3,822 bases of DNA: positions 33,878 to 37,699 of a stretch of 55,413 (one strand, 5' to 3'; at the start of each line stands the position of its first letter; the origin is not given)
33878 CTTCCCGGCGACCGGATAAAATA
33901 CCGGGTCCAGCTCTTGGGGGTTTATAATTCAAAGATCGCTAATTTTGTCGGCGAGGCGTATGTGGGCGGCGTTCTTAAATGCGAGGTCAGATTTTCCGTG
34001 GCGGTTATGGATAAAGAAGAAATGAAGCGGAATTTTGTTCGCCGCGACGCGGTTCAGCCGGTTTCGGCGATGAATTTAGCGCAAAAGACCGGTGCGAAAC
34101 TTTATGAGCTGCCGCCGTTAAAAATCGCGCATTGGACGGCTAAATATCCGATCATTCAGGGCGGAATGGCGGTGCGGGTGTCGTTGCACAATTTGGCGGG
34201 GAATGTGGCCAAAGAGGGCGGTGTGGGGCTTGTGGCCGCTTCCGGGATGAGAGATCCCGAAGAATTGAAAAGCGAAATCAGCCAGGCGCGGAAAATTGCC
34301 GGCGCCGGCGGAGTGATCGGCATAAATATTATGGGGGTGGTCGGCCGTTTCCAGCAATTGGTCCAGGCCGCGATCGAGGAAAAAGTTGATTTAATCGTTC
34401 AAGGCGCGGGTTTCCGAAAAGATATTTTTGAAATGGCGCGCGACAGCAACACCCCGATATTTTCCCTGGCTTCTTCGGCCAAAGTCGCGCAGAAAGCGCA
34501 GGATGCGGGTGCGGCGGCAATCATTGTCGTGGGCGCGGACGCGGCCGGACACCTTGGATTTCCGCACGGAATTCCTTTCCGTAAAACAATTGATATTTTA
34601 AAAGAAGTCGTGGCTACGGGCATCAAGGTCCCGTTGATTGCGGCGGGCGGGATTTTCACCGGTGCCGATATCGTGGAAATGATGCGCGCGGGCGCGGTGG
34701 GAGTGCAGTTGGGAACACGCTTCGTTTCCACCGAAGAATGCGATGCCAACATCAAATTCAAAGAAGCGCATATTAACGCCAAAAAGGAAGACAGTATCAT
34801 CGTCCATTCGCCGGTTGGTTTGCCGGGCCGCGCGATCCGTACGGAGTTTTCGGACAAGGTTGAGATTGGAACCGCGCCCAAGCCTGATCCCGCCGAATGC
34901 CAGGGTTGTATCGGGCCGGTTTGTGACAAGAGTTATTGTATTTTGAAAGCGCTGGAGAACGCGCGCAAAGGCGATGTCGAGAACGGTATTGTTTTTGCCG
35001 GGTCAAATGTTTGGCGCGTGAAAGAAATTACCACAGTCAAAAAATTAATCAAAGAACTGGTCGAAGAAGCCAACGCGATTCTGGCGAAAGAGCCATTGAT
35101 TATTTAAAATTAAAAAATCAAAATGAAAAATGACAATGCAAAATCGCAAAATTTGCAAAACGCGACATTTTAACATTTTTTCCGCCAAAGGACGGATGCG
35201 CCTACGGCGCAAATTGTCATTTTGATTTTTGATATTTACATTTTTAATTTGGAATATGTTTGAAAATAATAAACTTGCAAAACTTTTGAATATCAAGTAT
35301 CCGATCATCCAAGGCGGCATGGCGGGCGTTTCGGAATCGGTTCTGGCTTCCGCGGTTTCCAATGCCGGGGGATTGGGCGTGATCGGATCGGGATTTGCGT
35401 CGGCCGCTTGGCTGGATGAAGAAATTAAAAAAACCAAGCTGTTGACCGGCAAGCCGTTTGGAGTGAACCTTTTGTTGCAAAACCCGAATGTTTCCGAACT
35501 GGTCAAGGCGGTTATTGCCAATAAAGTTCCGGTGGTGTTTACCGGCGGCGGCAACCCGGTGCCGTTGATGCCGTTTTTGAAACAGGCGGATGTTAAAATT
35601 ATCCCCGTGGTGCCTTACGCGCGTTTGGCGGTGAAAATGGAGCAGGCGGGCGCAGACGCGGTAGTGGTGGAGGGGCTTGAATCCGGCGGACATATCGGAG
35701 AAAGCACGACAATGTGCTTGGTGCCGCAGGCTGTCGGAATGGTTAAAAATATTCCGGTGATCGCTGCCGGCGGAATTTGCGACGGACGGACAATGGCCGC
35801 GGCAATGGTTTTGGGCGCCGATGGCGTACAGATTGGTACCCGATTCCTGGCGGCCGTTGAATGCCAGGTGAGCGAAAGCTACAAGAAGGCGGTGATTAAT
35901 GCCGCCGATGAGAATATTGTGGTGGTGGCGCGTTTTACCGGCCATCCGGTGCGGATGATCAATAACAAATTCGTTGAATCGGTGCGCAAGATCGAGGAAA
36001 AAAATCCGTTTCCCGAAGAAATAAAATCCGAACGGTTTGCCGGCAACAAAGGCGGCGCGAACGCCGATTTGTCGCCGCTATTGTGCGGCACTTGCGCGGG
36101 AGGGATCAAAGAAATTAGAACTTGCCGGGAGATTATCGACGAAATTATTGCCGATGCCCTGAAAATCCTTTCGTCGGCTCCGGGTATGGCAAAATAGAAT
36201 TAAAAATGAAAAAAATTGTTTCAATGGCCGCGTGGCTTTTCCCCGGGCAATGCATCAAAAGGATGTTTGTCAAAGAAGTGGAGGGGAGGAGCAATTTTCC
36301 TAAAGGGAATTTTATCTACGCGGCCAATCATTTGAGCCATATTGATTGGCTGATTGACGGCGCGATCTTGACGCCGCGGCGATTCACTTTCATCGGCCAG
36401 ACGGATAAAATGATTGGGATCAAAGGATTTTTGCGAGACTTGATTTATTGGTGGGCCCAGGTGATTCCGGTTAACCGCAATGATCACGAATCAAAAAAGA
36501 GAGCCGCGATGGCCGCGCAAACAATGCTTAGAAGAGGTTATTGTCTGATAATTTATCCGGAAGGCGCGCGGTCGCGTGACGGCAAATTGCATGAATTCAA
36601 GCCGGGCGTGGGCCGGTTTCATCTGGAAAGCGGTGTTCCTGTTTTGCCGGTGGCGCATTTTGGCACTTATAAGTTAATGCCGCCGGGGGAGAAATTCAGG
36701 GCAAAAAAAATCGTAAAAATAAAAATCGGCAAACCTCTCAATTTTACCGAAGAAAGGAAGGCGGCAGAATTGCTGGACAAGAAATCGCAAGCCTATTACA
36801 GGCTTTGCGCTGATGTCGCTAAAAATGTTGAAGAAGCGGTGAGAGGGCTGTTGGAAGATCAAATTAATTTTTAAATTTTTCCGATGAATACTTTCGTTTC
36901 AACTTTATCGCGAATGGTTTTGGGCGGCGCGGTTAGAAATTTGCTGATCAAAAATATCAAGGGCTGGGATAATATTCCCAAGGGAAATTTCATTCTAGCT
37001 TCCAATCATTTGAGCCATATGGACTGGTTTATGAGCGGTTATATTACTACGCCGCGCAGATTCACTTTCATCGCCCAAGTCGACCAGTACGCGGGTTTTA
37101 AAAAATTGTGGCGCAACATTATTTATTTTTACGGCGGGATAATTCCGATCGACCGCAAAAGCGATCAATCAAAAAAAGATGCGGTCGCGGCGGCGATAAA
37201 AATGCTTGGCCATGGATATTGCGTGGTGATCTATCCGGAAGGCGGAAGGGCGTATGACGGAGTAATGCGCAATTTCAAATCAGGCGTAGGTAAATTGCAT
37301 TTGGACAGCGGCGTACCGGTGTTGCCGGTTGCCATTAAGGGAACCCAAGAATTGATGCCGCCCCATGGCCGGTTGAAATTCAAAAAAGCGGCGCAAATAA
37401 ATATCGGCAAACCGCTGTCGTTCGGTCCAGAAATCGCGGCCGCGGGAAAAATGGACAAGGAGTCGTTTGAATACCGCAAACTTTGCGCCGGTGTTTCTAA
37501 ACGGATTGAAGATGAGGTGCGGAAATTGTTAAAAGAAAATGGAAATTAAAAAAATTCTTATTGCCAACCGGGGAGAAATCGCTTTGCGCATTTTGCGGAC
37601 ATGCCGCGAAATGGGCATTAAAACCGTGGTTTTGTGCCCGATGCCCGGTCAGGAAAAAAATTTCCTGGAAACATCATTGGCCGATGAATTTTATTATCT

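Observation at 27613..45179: Lipid-synthesis cluster with no ACP, KAS, FabD or AcpS: candidate CoA-based fatty-acid and membrane-lipid pathway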

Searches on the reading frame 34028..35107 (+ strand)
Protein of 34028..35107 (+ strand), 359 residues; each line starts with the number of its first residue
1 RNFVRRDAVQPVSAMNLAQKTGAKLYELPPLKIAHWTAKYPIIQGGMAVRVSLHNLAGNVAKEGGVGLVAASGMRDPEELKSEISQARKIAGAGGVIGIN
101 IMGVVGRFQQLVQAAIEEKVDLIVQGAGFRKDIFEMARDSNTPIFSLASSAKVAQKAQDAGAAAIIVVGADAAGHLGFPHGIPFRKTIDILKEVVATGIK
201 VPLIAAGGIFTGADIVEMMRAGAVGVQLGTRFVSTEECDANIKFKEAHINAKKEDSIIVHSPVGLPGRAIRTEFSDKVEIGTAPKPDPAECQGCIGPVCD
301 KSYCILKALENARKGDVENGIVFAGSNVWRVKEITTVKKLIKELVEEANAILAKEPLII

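Call 49: search_solved_structures(query=window:34028-35107:+, max_evalue=1e-30, show_alignments=5)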
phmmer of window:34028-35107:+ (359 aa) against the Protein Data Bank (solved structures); distinct sequences matched with E-value up to 1e-30: 9.
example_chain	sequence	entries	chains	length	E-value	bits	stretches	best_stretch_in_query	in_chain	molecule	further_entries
9jsy_A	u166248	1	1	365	1.5e-48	169.1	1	81-346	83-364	2-nitropropane dioxygenase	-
9k7h_A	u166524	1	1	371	2.3e-48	168.5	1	81-346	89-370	2-nitropropane dioxygenase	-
7e1q_A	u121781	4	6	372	2.3e-48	168.5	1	81-346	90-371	2-nitropropane dioxygenase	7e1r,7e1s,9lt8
9lt5_A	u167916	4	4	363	2.3e-48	168.5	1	81-346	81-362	2-nitropropane dioxygenase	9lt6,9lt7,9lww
7l00_A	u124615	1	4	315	2.7e-38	135.4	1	38-352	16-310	Enoyl-Acyl Carrier Protein Reductase FabK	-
5gvh_A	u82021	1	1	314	6.2e-34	121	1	39-350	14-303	Enoyl-[acyl-carrier-protein] reductase [FMN]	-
3bo9_A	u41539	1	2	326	6.8e-34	120.9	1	39-349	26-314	Putative nitroalkan dioxygenase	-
5gvj_A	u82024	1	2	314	1.4e-33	119.9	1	39-349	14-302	Enoyl-[acyl-carrier-protein] reductase [FMN]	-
9pl0_A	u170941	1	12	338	6.7e-31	111.1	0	38-341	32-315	Enoyl-[acyl-carrier-protein] reductase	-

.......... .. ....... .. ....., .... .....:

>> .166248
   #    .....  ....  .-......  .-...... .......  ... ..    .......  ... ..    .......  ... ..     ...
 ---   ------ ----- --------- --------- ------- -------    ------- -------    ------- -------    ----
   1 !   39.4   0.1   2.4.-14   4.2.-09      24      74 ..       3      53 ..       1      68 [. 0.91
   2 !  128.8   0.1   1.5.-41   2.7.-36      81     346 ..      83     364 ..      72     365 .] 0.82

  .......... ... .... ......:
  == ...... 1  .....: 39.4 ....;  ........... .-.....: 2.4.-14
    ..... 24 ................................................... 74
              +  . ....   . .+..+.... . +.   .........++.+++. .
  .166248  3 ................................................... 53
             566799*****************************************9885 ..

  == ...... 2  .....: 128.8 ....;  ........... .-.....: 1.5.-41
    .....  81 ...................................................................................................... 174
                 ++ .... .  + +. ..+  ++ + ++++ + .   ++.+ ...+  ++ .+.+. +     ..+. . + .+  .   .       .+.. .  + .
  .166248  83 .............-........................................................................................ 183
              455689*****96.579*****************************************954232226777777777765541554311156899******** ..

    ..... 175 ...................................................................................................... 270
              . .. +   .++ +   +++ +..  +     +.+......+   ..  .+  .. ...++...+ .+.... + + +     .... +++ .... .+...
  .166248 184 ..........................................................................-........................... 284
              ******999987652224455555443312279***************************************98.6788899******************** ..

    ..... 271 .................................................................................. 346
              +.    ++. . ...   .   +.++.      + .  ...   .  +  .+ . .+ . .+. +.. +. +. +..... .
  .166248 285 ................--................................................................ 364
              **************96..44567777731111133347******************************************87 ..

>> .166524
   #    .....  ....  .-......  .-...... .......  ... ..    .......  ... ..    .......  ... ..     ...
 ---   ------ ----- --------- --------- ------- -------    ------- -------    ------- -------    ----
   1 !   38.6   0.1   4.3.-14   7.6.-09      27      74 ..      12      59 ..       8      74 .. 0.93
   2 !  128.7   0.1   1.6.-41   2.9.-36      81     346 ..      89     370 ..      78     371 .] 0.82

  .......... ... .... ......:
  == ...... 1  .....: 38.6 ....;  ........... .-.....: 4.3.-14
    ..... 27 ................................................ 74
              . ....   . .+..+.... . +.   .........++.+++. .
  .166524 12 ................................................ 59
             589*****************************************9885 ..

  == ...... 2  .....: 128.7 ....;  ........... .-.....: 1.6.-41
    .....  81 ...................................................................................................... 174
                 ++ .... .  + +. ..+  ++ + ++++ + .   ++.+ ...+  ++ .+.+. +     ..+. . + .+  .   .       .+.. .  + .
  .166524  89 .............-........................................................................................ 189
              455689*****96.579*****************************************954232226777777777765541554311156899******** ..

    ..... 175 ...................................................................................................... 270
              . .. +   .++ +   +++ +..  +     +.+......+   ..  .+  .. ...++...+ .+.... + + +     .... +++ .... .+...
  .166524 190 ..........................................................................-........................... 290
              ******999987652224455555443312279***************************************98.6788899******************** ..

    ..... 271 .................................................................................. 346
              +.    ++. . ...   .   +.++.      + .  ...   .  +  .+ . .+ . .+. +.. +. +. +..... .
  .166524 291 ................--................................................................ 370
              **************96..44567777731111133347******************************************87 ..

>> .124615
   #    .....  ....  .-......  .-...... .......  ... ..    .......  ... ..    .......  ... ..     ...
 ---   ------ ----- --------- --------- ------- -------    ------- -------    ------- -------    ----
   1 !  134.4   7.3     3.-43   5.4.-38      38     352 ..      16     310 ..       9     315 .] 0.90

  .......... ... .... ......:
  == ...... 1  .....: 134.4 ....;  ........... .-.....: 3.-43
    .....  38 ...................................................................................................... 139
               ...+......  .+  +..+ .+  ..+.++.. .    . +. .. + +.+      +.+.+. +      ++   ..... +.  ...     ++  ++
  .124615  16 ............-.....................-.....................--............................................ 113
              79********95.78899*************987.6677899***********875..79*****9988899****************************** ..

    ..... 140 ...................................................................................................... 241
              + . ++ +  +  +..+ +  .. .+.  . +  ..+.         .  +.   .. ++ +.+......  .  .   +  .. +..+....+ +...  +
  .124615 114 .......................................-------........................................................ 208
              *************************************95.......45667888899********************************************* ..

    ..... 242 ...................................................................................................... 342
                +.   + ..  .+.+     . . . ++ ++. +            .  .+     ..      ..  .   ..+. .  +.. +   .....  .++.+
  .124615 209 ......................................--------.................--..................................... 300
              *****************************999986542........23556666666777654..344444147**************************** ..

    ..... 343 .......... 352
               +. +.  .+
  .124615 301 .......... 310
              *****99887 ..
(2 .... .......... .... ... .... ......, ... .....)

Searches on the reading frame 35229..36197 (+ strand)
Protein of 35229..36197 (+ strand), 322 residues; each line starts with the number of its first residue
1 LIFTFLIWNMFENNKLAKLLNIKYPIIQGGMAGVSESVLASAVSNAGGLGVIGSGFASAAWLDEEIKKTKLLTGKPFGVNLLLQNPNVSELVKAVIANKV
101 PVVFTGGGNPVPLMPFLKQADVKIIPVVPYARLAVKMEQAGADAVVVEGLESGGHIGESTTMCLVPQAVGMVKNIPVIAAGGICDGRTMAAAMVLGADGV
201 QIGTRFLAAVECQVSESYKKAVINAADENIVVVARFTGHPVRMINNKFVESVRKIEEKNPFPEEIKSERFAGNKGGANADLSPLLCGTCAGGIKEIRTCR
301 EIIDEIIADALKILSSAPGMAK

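Call 3: search_protein_families(library=pfam, proteins=[window:35229-36197:+], max_evalue=0.01)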
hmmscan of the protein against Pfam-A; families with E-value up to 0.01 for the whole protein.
window:35229-36197:+ (322 aa): 5 families
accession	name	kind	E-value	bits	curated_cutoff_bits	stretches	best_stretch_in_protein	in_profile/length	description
PF03060.21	NMO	-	8.9e-67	226.2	28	2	92-308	106-330/331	Nitronate monooxygenase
PF00478.31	IMPDH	-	1.9e-07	30.8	25.6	1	14-56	25-67/345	IMP dehydrogenase / GMP reductase domain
PF01645.23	Glu_synthase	-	6.7e-07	29.2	20.4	1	120-215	207-316/369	Conserved region in glutamate synthase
PF01070.24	FMN_dh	-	4e-06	26.6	24.9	1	134-223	232-322/350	FMN-dependent dehydrogenase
PF00977.27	His_biosynth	-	0.001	19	23.6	1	132-212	33-111/228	Histidine biosynthesis protein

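Call 21: search_protein_families(library=ncbifam, proteins=[window:35229-36197:+], max_evalue=0.001)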
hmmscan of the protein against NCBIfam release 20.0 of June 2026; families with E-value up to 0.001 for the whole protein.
window:35229-36197:+ (322 aa): 8 families
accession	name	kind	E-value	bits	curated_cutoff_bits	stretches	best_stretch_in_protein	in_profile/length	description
TIGR03151.1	enACPred_II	equivalog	1.3e-102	343.3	453.1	1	14-315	2-305/307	enoyl-[acyl-carrier-protein] reductase FabK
TIGR01302.1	IMP_dehydrog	equivalog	8.7e-09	34.7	481.5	1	14-71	25-81/450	IMP dehydrogenase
TIGR02814.1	pfaD_fam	subfamily_domain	2.4e-07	29.9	449.25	0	142-225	183-275/444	PfaD family polyunsaturated fatty acid/polyketide biosynthesis protein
TIGR02151.1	IPP_isom_2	equivalog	6.2e-07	28.7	281.3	1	156-222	242-307/338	type 2 isopentenyl-diphosphate Delta-isomerase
NF005311.0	PRK06843.1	equivalog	2.5e-05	23.4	779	0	14-70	33-88/404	inosine 5-monophosphate dehydrogenase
TIGR00735.1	hisF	equivalog_domain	0.00027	20.3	294.55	1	132-213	34-113/254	imidazole glycerol phosphate synthase subunit HisF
NF008398.0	PRK11197.1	subfamily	0.00063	18.6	376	1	138-239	263-364/381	L-lactate dehydrogenase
NF009621.0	PRK13125.1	equivalog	0.00078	18.9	234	0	165-215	176-227/244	tryptophan synthase subunit alpha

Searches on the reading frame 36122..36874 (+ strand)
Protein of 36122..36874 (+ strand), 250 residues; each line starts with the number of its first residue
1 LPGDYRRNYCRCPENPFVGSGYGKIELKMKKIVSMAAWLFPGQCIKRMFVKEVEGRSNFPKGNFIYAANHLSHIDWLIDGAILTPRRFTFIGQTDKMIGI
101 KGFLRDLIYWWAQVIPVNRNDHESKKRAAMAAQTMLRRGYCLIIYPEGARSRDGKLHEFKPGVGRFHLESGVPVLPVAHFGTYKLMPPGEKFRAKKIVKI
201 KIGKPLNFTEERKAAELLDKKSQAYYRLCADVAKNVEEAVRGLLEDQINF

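Call 3: search_protein_families(library=pfam, proteins=[window:36122-36874:+], max_evalue=0.01)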
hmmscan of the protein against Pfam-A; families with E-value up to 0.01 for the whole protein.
window:36122-36874:+ (250 aa): 1 family
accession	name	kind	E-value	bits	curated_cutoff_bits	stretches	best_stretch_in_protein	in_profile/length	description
PF01553.26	Acyltransferase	-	1e-24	87.3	23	1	52-178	3-130/132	Acyltransferase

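Call 21: search_protein_families(library=ncbifam, proteins=[window:36122-36874:+], max_evalue=0.001)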
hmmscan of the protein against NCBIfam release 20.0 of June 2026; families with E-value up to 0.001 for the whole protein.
window:36122-36874:+ (250 aa): 4 families
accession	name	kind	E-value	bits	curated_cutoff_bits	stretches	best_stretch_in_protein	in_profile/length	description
TIGR00530.1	AGP_acyltrn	subfamily_domain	3.2e-19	69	102.95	1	53-178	6-128/130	1-acylglycerol-3-phosphate O-acyltransferase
NF006386.0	PRK08633.1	equivalog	2.2e-17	62.1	1221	1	45-181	423-553/1147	acyl-[ACP]--phospholipid O-acyltransferase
NF011593.0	PRK15018.1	equivalog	4.5e-10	39.7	501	1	60-180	63-180/245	1-acylglycerol-3-phosphate O-acyltransferase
NF005291.0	PRK06814.1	equivalog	5.9e-05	21.1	1349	1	44-212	434-600/1140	acyl-[ACP]--phospholipid O-acyltransferase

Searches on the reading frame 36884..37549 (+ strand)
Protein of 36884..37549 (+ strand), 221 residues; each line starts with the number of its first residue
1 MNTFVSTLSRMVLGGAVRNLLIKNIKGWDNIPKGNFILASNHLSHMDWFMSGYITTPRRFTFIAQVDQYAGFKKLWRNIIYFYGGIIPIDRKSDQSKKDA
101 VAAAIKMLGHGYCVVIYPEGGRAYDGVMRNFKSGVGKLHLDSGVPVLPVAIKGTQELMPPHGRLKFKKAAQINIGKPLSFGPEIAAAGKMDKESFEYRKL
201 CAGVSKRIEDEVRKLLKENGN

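Call 4: search_protein_families(library=pfam, proteins=[window:36884-37549:+], max_evalue=0.01)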
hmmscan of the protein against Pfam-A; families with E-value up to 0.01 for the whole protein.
window:36884-37549:+ (221 aa): 1 family
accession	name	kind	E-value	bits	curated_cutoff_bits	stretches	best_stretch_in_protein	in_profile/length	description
PF01553.26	Acyltransferase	-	2.5e-24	86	23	1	25-152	4-132/132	Acyltransferase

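Call 21: search_protein_families(library=ncbifam, proteins=[window:36884-37549:+], max_evalue=0.001)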
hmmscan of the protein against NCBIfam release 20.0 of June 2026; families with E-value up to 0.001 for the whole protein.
window:36884-37549:+ (221 aa): 5 families
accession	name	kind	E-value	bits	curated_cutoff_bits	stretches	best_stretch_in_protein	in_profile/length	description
NF006386.0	PRK08633.1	equivalog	2.3e-21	75.3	1221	1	7-188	413-590/1147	acyl-[ACP]--phospholipid O-acyltransferase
TIGR00530.1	AGP_acyltrn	subfamily_domain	7.8e-20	71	102.95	1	29-151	10-129/130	1-acylglycerol-3-phosphate O-acyltransferase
NF005291.0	PRK06814.1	equivalog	1.2e-06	26.8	1349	1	7-156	425-568/1140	acyl-[ACP]--phospholipid O-acyltransferase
NF011593.0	PRK15018.1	equivalog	2.3e-06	27.5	501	1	22-155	53-183/245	1-acylglycerol-3-phosphate O-acyltransferase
NF005959.0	PRK08043.1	equivalog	4.8e-06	25.1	886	1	24-165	17-149/719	bifunctional acyl-ACP--phospholipid O-acyltransferase/long-chain-fatty-acid--ACP ligase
